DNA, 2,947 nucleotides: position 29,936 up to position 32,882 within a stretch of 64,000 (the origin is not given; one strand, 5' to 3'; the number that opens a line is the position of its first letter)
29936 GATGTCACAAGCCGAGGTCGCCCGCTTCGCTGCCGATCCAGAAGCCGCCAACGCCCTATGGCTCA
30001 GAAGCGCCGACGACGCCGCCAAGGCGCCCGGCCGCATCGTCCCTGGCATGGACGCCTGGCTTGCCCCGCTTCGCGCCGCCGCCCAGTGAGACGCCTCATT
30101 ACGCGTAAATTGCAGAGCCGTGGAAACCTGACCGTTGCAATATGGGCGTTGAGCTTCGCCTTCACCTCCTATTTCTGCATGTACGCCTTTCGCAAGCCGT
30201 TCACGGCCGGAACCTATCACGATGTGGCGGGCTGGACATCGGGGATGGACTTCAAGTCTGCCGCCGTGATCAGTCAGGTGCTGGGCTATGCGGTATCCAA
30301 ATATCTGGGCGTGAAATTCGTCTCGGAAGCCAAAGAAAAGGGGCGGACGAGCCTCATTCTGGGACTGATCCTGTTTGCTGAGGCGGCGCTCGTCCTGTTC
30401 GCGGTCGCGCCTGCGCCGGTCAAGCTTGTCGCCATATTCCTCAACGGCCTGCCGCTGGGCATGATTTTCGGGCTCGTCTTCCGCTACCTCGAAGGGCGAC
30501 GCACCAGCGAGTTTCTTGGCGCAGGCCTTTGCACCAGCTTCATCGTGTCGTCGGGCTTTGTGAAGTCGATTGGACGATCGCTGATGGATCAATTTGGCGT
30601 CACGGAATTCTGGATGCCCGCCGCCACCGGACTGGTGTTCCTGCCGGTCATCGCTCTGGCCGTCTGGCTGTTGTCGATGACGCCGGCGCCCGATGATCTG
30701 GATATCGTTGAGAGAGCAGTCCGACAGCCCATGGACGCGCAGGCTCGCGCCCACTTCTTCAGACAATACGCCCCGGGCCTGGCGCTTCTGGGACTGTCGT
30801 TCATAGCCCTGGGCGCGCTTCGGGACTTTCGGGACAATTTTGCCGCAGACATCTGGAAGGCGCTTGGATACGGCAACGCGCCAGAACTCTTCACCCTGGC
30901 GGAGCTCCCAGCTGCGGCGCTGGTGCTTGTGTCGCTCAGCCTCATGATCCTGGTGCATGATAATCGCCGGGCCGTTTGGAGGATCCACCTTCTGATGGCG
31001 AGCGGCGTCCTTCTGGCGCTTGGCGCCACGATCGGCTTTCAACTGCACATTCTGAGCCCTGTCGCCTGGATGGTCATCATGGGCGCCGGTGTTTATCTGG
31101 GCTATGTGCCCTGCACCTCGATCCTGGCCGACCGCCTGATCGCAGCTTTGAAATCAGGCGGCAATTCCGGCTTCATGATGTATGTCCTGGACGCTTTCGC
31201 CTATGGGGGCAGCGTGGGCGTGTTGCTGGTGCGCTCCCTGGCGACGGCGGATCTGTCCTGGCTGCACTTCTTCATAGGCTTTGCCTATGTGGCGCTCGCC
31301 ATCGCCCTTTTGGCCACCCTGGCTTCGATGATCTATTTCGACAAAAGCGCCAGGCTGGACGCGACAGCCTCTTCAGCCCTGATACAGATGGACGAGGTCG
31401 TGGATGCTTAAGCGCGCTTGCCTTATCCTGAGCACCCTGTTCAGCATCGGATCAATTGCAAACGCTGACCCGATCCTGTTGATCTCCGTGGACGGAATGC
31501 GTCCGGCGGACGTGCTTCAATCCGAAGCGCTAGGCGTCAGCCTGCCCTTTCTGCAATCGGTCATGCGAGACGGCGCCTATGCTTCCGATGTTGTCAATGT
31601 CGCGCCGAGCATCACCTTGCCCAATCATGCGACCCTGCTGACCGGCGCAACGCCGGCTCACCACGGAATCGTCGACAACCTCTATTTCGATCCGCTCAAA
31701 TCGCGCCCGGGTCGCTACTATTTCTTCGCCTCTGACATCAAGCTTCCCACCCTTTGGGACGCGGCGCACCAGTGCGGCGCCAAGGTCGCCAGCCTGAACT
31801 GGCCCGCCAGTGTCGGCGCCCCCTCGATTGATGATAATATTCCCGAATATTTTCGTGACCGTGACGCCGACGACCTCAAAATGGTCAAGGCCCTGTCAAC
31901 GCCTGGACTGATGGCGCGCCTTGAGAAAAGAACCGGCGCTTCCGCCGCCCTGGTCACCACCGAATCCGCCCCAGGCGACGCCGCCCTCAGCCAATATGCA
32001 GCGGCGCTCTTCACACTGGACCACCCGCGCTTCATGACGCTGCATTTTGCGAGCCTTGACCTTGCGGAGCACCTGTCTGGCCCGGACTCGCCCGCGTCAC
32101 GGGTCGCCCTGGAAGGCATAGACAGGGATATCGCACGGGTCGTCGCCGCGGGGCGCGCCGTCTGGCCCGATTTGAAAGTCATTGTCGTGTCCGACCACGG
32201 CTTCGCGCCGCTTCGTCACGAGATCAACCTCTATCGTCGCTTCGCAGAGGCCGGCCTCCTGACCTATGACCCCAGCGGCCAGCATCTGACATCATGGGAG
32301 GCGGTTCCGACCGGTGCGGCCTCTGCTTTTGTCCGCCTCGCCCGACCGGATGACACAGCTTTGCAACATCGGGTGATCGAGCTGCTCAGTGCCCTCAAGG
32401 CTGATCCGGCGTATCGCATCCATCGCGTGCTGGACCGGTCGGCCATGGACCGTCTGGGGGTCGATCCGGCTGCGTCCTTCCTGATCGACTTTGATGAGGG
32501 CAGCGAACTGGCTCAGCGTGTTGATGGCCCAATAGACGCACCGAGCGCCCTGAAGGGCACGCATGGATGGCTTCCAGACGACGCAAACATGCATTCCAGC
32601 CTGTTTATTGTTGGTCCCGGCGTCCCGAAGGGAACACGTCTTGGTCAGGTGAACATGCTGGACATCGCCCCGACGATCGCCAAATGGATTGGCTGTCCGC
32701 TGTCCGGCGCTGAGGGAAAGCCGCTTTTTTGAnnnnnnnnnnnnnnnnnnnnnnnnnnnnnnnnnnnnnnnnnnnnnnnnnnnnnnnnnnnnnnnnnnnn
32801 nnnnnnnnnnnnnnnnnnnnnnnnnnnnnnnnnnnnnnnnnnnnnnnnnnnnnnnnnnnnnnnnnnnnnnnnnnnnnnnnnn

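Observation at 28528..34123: PhnZ-like HD oxygenase operon without a partner hydroxylase, coupled to an NPP phosphodiesterase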

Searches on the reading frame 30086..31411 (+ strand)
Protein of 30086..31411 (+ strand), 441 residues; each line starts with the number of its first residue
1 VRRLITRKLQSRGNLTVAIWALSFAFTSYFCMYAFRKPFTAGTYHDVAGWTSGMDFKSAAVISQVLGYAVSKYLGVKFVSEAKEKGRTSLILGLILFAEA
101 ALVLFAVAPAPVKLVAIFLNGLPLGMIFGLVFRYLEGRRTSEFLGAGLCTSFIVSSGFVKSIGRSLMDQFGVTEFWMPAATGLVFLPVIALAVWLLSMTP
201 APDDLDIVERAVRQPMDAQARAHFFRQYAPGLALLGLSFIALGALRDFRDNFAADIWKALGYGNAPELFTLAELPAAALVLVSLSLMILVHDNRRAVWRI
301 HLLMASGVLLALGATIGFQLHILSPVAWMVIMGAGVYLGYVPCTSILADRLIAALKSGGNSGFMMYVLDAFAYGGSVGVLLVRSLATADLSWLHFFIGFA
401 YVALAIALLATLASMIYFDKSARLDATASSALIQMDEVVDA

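Call 3: search_protein_families(library=pfam, proteins=[window:30086-31411:+], max_evalue=0.01)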
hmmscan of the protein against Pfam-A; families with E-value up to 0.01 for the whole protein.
window:30086-31411:+ (441 aa): 1 family
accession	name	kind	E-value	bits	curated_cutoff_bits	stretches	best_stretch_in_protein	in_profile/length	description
PF18943.6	DUF5690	-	2.3e-146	488.1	25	1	38-420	1-381/382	Family of unknown function (DUF5690)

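Call 4: search_protein_families(library=ncbifam, proteins=[window:30086-31411:+], max_evalue=0.01)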
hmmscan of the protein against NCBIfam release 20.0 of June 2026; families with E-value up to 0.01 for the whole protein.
window:30086-31411:+ (441 aa): 0 families

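Call 70: search_solved_structures(query=window:30086-31411:+, max_evalue=10)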
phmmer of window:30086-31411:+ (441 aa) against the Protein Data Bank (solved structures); distinct sequences matched with E-value up to 10: 0.

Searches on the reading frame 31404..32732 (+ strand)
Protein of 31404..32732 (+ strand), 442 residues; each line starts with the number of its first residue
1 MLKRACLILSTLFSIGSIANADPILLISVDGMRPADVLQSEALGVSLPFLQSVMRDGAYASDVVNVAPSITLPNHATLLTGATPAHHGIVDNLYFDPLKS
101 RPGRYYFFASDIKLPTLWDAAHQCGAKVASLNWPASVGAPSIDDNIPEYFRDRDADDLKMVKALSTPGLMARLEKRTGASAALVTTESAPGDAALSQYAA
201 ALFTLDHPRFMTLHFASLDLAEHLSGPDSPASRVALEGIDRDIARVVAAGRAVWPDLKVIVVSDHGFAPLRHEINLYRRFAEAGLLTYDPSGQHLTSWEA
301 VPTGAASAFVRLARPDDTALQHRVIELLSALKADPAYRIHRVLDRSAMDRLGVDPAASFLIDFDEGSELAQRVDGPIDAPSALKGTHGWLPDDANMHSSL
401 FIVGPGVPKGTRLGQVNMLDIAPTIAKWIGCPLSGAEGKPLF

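Call 3: search_protein_families(library=pfam, proteins=[window:31404-32732:+], max_evalue=0.01)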
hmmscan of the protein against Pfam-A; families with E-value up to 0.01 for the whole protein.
window:31404-32732:+ (442 aa): 1 family
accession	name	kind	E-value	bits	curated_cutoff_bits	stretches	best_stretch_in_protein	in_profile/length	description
PF01663.27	Phosphodiest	-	2.3e-44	152.9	23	1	25-322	2-273/342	Type I phosphodiesterase / nucleotide pyrophosphatase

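Call 4: search_protein_families(library=ncbifam, proteins=[window:31404-32732:+], max_evalue=0.01)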
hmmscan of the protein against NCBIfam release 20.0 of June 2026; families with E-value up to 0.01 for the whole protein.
window:31404-32732:+ (442 aa): 5 families
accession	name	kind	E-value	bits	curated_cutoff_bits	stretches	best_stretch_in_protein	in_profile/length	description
TIGR02335.1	hydr_PhnA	equivalog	3.2e-11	43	407.55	1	21-98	12-87/408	phosphonoacetate hydrolase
NF042991.1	alk_phos_PafA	equivalog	1e-09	37.3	650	1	54-99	69-115/554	alkaline phosphatase PafA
NF038075.1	fam_STM4013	hypoth_equivalog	0.00011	21.8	250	0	20-87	6-70/261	STM4013/SEN3800 family hydrolase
NF010322.0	PRK13759.1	equivalog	0.00024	19.8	481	1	24-90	9-74/486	arylsulfatase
NF051873.1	AlkPhosPhoY32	equivalog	0.0051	15.4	1000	0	53-97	50-95/539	alkaline phosphatase PhoY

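Call 9: search_solved_structures(query=window:31404-32732:+, max_evalue=0.001, show_alignments=2)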
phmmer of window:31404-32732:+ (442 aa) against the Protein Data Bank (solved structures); distinct sequences matched with E-value up to 0.001: 56.
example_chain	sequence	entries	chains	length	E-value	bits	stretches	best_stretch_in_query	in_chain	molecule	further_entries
2gsn_A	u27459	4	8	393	4.7e-18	69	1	21-137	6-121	phosphodiesterase-nucleotide pyrophosphatase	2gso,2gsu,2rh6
7mw8_D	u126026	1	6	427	2.6e-17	66.6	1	18-137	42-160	Phosphodiesterase-nucleotide pyrophosphatase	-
7n1s_A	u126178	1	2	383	1.5e-16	64.1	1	23-137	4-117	Phosphodiesterase-nucleotide pyrophosphatase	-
4lqy_A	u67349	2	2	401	7.3e-14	55.2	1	22-122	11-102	Bis(5'-adenosyl)-triphosphatase ENPP4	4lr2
5vem_A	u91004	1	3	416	3.1e-13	53.1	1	22-102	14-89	Ectonucleotide pyrophosphatase/phosphodiesterase family member 5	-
5ven_A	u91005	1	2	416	1.1e-12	51.3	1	23-150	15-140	Ectonucleotide pyrophosphatase/phosphodiesterase family member 5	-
4b56_A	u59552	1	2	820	3.2e-12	49.8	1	21-150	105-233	ECTONUCLEOTIDE PYROPHOSPHATASE/PHOSPHODIESTERASE FAMILY MEMBER 1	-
4gtw_A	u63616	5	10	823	3.2e-12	49.8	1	21-150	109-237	Ectonucleotide pyrophosphatase/phosphodiesterase family member 2, Alkaline phosphodiestera | Ectonucleotide pyrophosphatase/phosphodiesterase family member 1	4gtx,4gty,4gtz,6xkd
5veo_A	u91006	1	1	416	5.6e-12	49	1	23-150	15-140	Ectonucleotide pyrophosphatase/phosphodiesterase family member 5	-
6aek_A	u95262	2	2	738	1.2e-11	48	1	21-150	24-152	Ectonucleotide pyrophosphatase/phosphodiesterase 1, isoform CRA_d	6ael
6wet_AaA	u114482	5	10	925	1.6e-11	47.5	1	22-136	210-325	Ectonucleotide pyrophosphatase/phosphodiesterase family member 1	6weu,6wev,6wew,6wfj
6f2t_A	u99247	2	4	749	5.5e-11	45.7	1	22-152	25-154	Ectonucleotide pyrophosphatase/phosphodiesterase family member 3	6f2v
6g4g_A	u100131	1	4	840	7.7e-11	45.2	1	22-152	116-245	Ectonucleotide pyrophosphatase/phosphodiesterase family member 3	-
8ghr_A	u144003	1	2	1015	1e-10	44.8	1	22-136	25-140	Ectonucleotide pyrophosphatase/phosphodiesterase family member 1, secreted form, Immunoglo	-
5tcd_A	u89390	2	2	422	1.9e-10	43.9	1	18-100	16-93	Ectonucleotide pyrophosphatase/phosphodiesterase family member 7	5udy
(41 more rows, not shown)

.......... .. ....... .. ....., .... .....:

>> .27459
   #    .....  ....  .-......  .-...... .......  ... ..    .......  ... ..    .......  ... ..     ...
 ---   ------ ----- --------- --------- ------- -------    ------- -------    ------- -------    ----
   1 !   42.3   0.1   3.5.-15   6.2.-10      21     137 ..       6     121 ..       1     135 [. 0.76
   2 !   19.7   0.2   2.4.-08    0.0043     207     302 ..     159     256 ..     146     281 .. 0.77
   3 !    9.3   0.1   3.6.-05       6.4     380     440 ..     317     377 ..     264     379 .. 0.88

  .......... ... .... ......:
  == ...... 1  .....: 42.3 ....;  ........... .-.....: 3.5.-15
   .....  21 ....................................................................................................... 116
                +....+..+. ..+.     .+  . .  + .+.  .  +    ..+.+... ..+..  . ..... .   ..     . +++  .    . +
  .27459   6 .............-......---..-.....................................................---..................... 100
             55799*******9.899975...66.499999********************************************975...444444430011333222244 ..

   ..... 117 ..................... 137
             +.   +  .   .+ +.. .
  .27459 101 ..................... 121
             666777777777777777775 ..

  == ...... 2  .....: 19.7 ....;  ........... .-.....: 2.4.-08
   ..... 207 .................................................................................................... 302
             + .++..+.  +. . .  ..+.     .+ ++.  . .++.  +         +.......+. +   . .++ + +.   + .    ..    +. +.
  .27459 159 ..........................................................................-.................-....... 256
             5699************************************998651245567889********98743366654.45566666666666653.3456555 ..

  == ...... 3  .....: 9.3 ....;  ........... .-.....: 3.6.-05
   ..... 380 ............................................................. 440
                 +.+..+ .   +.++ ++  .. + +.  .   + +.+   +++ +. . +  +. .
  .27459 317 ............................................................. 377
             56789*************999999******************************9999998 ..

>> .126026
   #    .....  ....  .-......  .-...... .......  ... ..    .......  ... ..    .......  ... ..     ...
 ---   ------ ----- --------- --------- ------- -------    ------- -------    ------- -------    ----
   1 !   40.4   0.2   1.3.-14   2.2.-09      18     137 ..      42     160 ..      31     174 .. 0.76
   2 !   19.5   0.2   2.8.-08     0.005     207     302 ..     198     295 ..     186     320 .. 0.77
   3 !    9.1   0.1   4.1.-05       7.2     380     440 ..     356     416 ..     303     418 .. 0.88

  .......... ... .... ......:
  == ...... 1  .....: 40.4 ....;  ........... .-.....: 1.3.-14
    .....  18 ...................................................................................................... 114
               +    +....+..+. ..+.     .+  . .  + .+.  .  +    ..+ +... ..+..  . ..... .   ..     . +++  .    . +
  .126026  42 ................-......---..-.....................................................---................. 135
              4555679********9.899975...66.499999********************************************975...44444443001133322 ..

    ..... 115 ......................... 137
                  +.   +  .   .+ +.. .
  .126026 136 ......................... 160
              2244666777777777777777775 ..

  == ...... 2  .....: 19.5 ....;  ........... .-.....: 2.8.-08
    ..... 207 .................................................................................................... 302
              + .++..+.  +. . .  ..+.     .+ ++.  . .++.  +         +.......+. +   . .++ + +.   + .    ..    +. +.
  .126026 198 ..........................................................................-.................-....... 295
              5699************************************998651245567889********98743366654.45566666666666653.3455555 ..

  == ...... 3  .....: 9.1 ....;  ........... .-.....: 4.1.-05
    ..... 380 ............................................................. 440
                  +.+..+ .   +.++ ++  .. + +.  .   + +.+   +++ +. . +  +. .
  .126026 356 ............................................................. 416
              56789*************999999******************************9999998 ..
